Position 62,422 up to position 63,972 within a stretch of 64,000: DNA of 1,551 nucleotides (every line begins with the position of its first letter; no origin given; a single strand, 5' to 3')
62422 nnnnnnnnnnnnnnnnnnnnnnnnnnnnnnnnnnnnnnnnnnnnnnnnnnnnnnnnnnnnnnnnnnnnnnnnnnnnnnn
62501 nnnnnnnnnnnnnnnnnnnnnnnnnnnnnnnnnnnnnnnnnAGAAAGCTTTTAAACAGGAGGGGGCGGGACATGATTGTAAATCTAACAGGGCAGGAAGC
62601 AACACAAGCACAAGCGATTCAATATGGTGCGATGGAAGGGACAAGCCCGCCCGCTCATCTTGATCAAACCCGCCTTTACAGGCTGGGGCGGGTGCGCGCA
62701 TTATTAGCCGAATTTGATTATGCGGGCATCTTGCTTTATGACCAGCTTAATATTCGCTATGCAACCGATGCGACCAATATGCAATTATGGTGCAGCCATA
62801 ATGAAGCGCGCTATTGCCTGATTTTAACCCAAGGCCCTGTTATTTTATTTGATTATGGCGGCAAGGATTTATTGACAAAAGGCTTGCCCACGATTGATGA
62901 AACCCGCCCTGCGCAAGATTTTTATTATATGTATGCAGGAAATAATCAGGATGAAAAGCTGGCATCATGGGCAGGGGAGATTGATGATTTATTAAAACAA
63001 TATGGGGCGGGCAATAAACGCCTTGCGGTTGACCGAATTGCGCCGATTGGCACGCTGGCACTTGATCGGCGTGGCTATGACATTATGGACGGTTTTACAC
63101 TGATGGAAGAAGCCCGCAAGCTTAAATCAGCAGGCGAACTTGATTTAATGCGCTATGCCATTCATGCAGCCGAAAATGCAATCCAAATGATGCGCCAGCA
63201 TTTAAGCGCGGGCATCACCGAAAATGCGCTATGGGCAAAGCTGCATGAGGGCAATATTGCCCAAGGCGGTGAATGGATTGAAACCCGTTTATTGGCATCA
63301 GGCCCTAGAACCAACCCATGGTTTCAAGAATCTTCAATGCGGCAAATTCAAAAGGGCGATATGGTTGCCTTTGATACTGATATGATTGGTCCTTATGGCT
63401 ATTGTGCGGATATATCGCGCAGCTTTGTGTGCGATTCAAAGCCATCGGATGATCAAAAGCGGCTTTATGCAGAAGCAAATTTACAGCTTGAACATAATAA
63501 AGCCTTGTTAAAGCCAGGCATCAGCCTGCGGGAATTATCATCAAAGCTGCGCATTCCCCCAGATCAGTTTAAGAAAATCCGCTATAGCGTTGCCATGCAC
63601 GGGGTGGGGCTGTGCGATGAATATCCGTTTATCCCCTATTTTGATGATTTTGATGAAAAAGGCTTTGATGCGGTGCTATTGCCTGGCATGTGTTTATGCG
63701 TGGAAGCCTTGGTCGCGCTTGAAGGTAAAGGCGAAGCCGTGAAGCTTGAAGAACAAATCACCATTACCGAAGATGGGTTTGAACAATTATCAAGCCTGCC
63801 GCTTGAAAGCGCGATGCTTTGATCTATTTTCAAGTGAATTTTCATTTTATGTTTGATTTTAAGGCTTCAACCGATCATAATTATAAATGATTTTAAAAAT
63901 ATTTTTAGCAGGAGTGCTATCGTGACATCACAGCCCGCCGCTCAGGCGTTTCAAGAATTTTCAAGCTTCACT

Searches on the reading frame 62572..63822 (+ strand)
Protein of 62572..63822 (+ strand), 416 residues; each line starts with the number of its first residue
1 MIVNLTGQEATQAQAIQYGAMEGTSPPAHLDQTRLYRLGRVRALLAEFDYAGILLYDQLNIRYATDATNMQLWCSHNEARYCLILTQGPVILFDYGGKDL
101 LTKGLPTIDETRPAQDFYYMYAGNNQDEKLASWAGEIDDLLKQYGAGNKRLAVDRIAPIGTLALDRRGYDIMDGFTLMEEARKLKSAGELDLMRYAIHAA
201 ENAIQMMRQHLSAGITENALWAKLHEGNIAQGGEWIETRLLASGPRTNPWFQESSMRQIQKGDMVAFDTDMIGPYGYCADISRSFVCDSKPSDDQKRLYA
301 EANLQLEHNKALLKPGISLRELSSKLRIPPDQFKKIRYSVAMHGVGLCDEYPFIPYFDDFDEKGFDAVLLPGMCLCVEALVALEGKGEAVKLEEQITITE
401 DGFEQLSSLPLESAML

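Call 45: search_protein_families(library=pfam, proteins=[window:62572-63822:+], max_evalue=0.001)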
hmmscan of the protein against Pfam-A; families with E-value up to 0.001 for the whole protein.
window:62572-63822:+ (416 aa): 2 families
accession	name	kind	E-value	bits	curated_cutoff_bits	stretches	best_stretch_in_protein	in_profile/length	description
PF00557.29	Peptidase_M24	-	6.3e-30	104.9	23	1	192-400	2-208/208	Metallopeptidase family M24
PF01321.24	Creatinase_N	-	0.0005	21.1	22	0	37-155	1-95/128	Creatinase/Prolidase N-terminal domain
